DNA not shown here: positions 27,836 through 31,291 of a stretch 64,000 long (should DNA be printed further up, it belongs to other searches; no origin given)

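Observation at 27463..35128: Group-3d Hox hydrogenase whose diaphorase subunit HoxF is fused to a GltD-like NADPH-type domain; no maturation endopeptidase adjacent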

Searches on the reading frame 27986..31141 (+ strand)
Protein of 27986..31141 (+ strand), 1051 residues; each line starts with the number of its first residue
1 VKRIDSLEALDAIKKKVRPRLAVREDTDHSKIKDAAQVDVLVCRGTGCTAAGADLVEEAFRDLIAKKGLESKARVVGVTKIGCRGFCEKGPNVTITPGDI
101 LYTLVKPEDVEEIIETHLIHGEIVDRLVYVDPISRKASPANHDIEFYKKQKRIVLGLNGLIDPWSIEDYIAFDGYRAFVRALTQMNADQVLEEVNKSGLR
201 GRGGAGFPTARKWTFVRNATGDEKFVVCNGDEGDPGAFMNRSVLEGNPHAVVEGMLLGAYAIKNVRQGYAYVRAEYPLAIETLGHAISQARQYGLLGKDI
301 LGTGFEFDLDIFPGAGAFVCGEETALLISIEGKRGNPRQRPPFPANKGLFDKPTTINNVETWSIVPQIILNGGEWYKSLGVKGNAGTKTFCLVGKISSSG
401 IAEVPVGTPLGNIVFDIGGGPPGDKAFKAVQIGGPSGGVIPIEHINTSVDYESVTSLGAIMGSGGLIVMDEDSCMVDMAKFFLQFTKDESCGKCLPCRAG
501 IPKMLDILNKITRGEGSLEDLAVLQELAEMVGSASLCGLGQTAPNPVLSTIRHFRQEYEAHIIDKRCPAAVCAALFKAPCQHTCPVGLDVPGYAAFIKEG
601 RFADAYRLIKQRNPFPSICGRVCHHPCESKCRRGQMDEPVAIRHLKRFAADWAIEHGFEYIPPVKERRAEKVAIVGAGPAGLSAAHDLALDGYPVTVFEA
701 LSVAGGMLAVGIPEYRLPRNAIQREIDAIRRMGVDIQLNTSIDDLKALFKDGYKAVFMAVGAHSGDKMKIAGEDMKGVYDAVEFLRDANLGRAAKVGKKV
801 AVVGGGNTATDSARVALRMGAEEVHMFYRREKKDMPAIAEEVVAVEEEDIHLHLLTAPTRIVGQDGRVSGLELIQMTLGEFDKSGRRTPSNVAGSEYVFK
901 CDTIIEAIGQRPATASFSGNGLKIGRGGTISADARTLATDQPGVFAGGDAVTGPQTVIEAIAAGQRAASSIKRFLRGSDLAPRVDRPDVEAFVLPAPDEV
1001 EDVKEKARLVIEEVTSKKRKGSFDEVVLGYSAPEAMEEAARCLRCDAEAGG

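Call 8: search_protein_families(library=pfam, proteins=[window:27986-31141:+], max_evalue=0.01)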
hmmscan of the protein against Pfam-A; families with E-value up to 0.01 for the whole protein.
window:27986-31141:+ (1051 aa): 16 families
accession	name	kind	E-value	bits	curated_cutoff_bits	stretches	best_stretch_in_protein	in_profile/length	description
PF01512.22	Complex1_51K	-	8.7e-41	139.7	31.2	1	194-366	1-149/150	Nuo51 FMN-binding domain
PF07992.20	Pyr_redox_2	-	5.3e-34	118.4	26.1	1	671-964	2-291/291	Pyridine nucleotide-disulphide oxidoreductase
PF10589.14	NADH_4Fe-4S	-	3e-33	114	23.5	1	477-561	1-85/85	NADH-ubiquinone oxidoreductase-F iron-sulfur binding region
PF14691.11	Fer4_20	-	1e-27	96.6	25.8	2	569-657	21-112/113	Dihydroprymidine dehydrogenase domain II, 4Fe-4S cluster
PF13738.12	Pyr_redox_3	-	6.6e-08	32.6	30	1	754-850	126-218/305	Pyridine nucleotide-disulphide oxidoreductase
PF01257.25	2Fe-2S_thioredx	-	8.3e-08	32.6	24.8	1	33-116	61-143/145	Thioredoxin-like [2Fe-2S] ferredoxin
PF00070.33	Pyr_redox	-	1.6e-07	32.2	22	1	799-873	1-79/82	Pyridine nucleotide-disulphide oxidoreductase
PF13450.12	NAD_binding_8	-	3.3e-07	30.9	21.9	1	674-707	1-34/68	NAD(P)-binding Rossmann-like domain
PF01266.30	DAO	-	9.3e-07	29.1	27.9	1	671-703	1-34/353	FAD dependent oxidoreductase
PF00890.30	FAD_binding_2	-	0.00013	21.8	20.4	1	672-709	2-39/414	FAD binding domain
PF01946.23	Thi4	-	0.00014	21.6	26.2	1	670-709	18-59/235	Thi4 family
PF01593.30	Amino_oxidase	-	0.00029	20.7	19.8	0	680-706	2-28/443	Flavin containing amine oxidoreductase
PF01262.27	AlaDh_PNT_C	-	0.00044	20.2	23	0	799-829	30-59/214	Alanine dehydrogenase/PNT, C-terminal domain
PF01494.25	FAD_binding_3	-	0.00073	19.3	22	1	671-701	3-33/349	FAD binding domain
PF12831.13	FAD_oxidored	-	0.0022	17.8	27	1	672-711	2-41/416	FAD dependent oxidoreductase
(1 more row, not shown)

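Call 13: search_solved_structures(query=window:27986-31141:+, max_evalue=1e-10)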
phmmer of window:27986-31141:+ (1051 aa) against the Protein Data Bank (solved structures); distinct sequences matched with E-value up to 1e-10: 75 (the best 60 are shown).
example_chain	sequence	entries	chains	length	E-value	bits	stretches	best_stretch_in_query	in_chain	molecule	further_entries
7t2r_B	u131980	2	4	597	4.7e-219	733.3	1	38-578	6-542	NiFe hydrogenase subunit B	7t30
7q4v_B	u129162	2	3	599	1e-195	656.1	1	39-577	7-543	Iron hydrogenase HydB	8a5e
8a6t_B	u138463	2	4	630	9.2e-195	652.9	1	30-576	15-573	Electron bifurcating hydrogenase subunit HydB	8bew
9mqx_B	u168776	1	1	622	1.4e-189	635.7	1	39-585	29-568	NADH:ubiquinone oxidoreductase, NADH-binding (51 kD) subunit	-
9n5u_B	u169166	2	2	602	4.8e-184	617.4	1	49-577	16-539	NfnB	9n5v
9bov_B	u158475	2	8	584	6.9e-178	597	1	49-577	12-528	NADH dehydrogenase (Quinone)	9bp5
7p5h_B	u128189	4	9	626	4.5e-177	594.3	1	37-577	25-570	Fe-hydrogenase, subunit beta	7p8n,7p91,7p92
8oh5_B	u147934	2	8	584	5e-172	577.6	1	69-577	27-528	NAD-reducing hydrogenase subunit HoxF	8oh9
7q4w_B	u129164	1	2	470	6.1e-169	567.4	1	166-577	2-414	Iron hydrogenase HydB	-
9bov_A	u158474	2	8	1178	5e-119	402.1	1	577-1046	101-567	Molybdopterin oxidoreductase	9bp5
6vw7_B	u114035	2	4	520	5.7e-112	378.8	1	42-558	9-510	NAD-dependent formate dehydrogenase beta subunit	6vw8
4ylf_B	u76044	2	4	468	3.1e-108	366.4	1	579-977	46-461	Dihydropyrimidine dehydrogenase subunit A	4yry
2fug_1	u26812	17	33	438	3.6e-107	362.9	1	160-566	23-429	NADH-quinone oxidoreductase chain 1 | NADH-QUINONE OXIDOREDUCTASE SUBUNIT 1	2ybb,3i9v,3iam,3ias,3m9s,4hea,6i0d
9n5u_A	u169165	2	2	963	1.7e-105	357.4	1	578-978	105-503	NfnA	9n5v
8oh5_C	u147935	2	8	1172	4.3e-104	352.7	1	577-1046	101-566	Formate dehydrogenase-O, major subunit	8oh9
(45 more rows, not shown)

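Call 17: find_homologous_proteins(query=window:27986-31141:+, max_evalue=1e-50)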
Query window:27986-31141:+ (1051 aa): 8000 proteins with E <= 1e-50 among 8000 candidates; the best 120 are listed.
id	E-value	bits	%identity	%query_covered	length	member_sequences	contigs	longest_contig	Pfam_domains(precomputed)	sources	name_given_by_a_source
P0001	0.0e+0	2329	96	100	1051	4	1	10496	PF01266.31,PF10589.15,PF13450.13,PF14691.12,PF07992.21,PF00070.34,PF13738.13,PF01257.26,PF01512.23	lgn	-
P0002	0.0e+0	2008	88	93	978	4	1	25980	PF13450.13,PF07992.21,PF00070.34,PF01257.26,PF12831.14,PF01266.31,PF10589.15,PF01593.31,PF14691.12,PF13738.13,PF01262.28,PF01512.23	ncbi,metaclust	ncbi:MAG: hydrogenase, partial [Chloroflexi bacterium RBG_13_53_26]|metaclust:status=active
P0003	0.0e+0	1992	81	100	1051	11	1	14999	PF01266.31,PF10589.15,PF13450.13,PF14691.12,PF07992.21,PF00070.34,PF13738.13,PF01257.26,PF01512.23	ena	-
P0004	0.0e+0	1947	79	100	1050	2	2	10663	PF01266.31,PF10589.15,PF13450.13,PF14691.12,PF07992.21,PF00070.34,PF13738.13,PF01257.26,PF01512.23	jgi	jgi:NADH-quinone oxidoreductase subunit F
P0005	0.0e+0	1905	77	100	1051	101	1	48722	PF13450.13,PF07992.21,PF00070.34,PF01257.26,PF12831.14,PF01266.31,PF10589.15,PF01593.31,PF14691.12,PF13738.13,PF01262.28,PF01512.23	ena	-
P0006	0.0e+0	1899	77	100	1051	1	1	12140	PF01266.31,PF10589.15,PF13450.13,PF14691.12,PF07992.21,PF00070.34,PF13738.13,PF01257.26,PF01262.28,PF01512.23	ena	-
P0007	0.0e+0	1874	77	100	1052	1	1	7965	PF01266.31,PF10589.15,PF01593.31,PF13450.13,PF14691.12,PF07992.21,PF00070.34,PF13738.13,PF01257.26,PF01512.23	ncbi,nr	ncbi:MAG: FAD-dependent oxidoreductase [Chloroflexi bacterium]|nr:FAD-dependent oxidoreductase [Chlo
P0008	0.0e+0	1772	72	100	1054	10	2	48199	PF01266.31,PF10589.15,PF01593.31,PF13450.13,PF14691.12,PF07992.21,PF00070.34,PF13738.13,PF01257.26,PF01512.23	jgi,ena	-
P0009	0.0e+0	1767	72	100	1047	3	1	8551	PF01266.31,PF10589.15,PF13450.13,PF14691.12,PF07992.21,PF00070.34,PF13738.13,PF01257.26,PF01512.23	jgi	-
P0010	0.0e+0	1764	72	100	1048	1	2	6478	PF13450.13,PF07992.21,PF00070.34,PF01257.26,PF01134.29,PF12831.14,PF01946.24,PF01266.31,PF10589.15,PF01593.31,PF14691.12,PF13738.13,PF01262.28,PF01512.23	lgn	-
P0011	0.0e+0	1758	71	100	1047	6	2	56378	PF01266.31,PF10589.15,PF13450.13,PF14691.12,PF07992.21,PF00070.34,PF13738.13,PF01257.26,PF01512.23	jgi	-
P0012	0.0e+0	1736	71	100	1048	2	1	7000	PF13450.13,PF07992.21,PF00070.34,PF01257.26,PF12831.14,PF01946.24,PF01266.31,PF10589.15,PF01593.31,PF14691.12,PF13738.13,PF01512.23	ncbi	-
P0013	0.0e+0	1690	69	100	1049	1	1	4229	PF01266.31,PF10589.15,PF13450.13,PF14691.12,PF07992.21,PF00070.34,PF13738.13,PF01257.26,PF01512.23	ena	-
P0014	0.0e+0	1676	68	100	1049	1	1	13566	PF01266.31,PF10589.15,PF01593.31,PF13450.13,PF14691.12,PF07992.21,PF00070.34,PF13738.13,PF01257.26,PF01512.23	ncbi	-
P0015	0.0e+0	1667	69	100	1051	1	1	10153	PF13450.13,PF07992.21,PF00070.34,PF01257.26,PF12831.14,PF01266.31,PF10589.15,PF01593.31,PF14691.12,PF00890.31,PF13738.13,PF01512.23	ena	-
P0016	0.0e+0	1666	69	100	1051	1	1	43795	PF01266.31,PF10589.15,PF13450.13,PF14691.12,PF07992.21,PF00070.34,PF13738.13,PF01257.26,PF01512.23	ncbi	-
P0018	0.0e+0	1661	68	100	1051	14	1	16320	PF13450.13,PF07992.21,PF00070.34,PF01257.26,PF12831.14,PF01266.31,PF10589.15,PF01593.31,PF14691.12,PF00890.31,PF13738.13,PF01512.23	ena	-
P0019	0.0e+0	1650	68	100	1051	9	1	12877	PF13450.13,PF07992.21,PF00070.34,PF01257.26,PF12831.14,PF01266.31,PF10589.15,PF01593.31,PF14691.12,PF00890.31,PF13738.13,PF01512.23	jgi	-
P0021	0.0e+0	1636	66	100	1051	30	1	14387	PF01266.31,PF10589.15,PF01593.31,PF13450.13,PF14691.12,PF07992.21,PF00070.34,PF13738.13,PF01257.26,PF01512.23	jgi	-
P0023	0.0e+0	1626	67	100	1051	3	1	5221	PF01266.31,PF10589.15,PF13450.13,PF14691.12,PF07992.21,PF00070.34,PF13738.13,PF01257.26,PF01512.23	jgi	-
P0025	0.0e+0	1620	67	100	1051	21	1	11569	PF01266.31,PF10589.15,PF13450.13,PF14691.12,PF07992.21,PF00070.34,PF13738.13,PF01257.26,PF01512.23,PF12831.14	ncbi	-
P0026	0.0e+0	1619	67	100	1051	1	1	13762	PF01266.31,PF10589.15,PF13450.13,PF14691.12,PF07992.21,PF00070.34,PF13738.13,PF01257.26,PF01512.23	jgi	-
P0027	0.0e+0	1618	66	100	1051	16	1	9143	PF01266.31,PF10589.15,PF01593.31,PF13450.13,PF14691.12,PF07992.21,PF00070.34,PF13738.13,PF01257.26,PF01512.23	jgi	jgi:NADH-quinone oxidoreductase subunit F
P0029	0.0e+0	1616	66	100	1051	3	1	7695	PF01266.31,PF10589.15,PF13450.13,PF14691.12,PF07992.21,PF00070.34,PF13738.13,PF01257.26,PF01512.23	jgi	-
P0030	0.0e+0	1613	66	100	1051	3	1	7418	PF01266.31,PF10589.15,PF01593.31,PF13450.13,PF14691.12,PF07992.21,PF00070.34,PF13738.13,PF01257.26,PF01512.23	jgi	-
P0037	0.0e+0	1587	65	99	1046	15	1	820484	PF13450.13,PF07992.21,PF00070.34,PF01257.26,PF12831.14,PF01946.24,PF01266.31,PF10589.15,PF01593.31,PF14691.12,PF13738.13,PF01512.23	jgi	jgi:NADH-quinone oxidoreductase subunit F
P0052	0.0e+0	1574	65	100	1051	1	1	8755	PF13450.13,PF07992.21,PF00070.34,PF01257.26,PF12831.14,PF10531.16,PF01266.31,PF10589.15,PF01593.31,PF14691.12,PF00890.31,PF13738.13,PF01512.23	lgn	-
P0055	0.0e+0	1568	65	100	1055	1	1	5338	PF10531.16,PF01266.31,PF10589.15,PF01593.31,PF13450.13,PF14691.12,PF07992.21,PF00070.34,PF13738.13,PF01257.26,PF01512.23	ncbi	-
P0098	0.0e+0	1509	63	98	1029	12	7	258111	PF13450.13,PF07992.21,PF00070.34,PF03486.21,PF12831.14,PF01946.24,PF01266.31,PF10589.15,PF01593.31,PF14691.12,PF13738.13,PF01262.28,PF01512.23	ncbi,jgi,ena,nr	ncbi:MAG: FAD-dependent oxidoreductase [Dehalococcoidia bacterium]|nr:MAG: FAD-dependent oxidoreduct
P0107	0.0e+0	1505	64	100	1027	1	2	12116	PF01266.31,PF10589.15,PF13450.13,PF14691.12,PF07992.21,PF00070.34,PF13738.13,PF01262.28,PF01512.23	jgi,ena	-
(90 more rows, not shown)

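Call 19: find_encoding_contigs(protein=window:27986-31141:+, flank=10000, max_places=4)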
Protein window:27986-31141:+ (1051 aa): no gene with exactly this product is on record in the collection.

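Call 25: find_encoding_contigs(protein=P0037, flank=10000, max_places=2)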
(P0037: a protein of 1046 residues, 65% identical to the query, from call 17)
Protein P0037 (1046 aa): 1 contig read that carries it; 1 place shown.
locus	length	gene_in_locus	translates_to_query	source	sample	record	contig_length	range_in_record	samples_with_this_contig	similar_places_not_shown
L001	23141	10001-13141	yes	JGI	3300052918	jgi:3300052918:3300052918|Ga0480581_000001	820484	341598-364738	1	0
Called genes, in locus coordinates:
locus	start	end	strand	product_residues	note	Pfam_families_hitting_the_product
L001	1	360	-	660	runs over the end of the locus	PF16177:ACAS_N, PF00501:AMP-binding, PF13193:AMP-binding_C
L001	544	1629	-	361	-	PF01594:AI-2E_transport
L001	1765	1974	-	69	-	PF27527:Y2009_N (weak), PF12732:YtxH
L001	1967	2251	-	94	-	-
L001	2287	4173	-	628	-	PF02550:AcetylCoA_hydro, PF13336:AcetylCoA_hyd_C, PF13302:Acetyltransf_3, PF00583:Acetyltransf_1, PF13420:Acetyltransf_4, PF13508:Acetyltransf_7 (weak)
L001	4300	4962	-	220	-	-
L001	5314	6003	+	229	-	PF00072:Response_reg (weak)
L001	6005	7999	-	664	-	PF01590:GAF, PF13185:GAF_2, PF13492:GAF_3, PF00989:PAS, PF08448:PAS_4, PF13188:PAS_8, PF13426:PAS_9, PF07730:HisKA_3, +1 more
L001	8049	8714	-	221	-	PF00072:Response_reg, PF00196:GerE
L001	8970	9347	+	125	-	-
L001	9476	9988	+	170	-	PF01257:2Fe-2S_thioredx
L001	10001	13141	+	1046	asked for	PF01257:2Fe-2S_thioredx, PF01512:Complex1_51K, PF10589:NADH_4Fe-4S, PF14691:Fer4_20, PF01266:DAO (weak), PF07992:Pyr_redox_2, PF13450:NAD_binding_8, PF13738:Pyr_redox_3, +4 more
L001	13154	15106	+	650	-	PF00111:Fer2 (weak), PF13510:Fer2_4, PF10588:NADH-G_4Fe-4S_3, PF12838:Fer4_7 (faint), PF22117:Fer4_Nqo3, PF13187:Fer4_9 (weak), PF00037:Fer4 (weak), PF00384:Molybdopterin, +1 more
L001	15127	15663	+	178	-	PF01058:Oxidored_q6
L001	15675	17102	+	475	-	PF27537:HoxH, PF00374:NiFeSe_Hases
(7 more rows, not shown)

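Call 26: find_encoding_contigs(protein=P0005, flank=10000, max_places=2)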
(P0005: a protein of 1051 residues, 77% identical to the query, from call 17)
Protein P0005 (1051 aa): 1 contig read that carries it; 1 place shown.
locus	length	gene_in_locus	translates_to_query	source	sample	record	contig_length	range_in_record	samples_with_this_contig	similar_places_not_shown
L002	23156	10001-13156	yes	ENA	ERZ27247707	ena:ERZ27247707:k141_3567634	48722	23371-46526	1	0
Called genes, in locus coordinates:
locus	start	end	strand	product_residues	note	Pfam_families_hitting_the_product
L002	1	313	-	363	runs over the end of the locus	PF00383:dCMP_cyt_deam_1, PF14437:MafB19-deam, PF01872:RibD_C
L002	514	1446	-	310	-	PF13490:zf-HC2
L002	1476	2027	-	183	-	PF07638:Sigma70_ECF (weak), PF04542:Sigma70_r2, PF08281:Sigma70_r4_2, PF04545:Sigma70_r4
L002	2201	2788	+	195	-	PF00156:Pribosyltran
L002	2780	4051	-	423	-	PF07498:Rho_N, PF07497:Rho_RNA_bind, PF00006:ATP-synt_ab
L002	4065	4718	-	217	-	PF00923:TAL_FSA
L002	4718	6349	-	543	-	PF06418:CTP_synth_N, PF00117:GATase, PF07722:Peptidase_C26 (weak)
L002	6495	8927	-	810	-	PF20437:LonC_helical, PF13654:AAA_32, PF20436:LonB_AAA-LID, PF05362:Lon_C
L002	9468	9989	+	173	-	PF01257:2Fe-2S_thioredx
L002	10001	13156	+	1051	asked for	PF01257:2Fe-2S_thioredx, PF01593:Amino_oxidase (faint), PF01512:Complex1_51K, PF10589:NADH_4Fe-4S, PF14691:Fer4_20, PF07992:Pyr_redox_2, PF13450:NAD_binding_8, PF13738:Pyr_redox_3 (weak), +4 more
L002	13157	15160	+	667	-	PF13510:Fer2_4, PF10588:NADH-G_4Fe-4S_3, PF13183:Fer4_8 (weak), PF13237:Fer4_10 (weak), PF22117:Fer4_Nqo3 (weak), PF12838:Fer4_7 (weak), PF04879:Molybdop_Fe4S4, PF00384:Molybdopterin, +3 more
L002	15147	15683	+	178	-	PF01058:Oxidored_q6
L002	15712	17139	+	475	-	PF27537:HoxH, PF00374:NiFeSe_Hases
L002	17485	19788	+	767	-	PF04879:Molybdop_Fe4S4 (weak), PF00384:Molybdopterin, PF01568:Molydop_binding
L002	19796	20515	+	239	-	PF12797:Fer4_2 (weak), PF13237:Fer4_10 (faint), PF12838:Fer4_7 (weak), PF13247:Fer4_11, PF13187:Fer4_9 (weak), PF00037:Fer4 (weak), PF12797:Fer4_2 (weak), PF12838:Fer4_7, +1 more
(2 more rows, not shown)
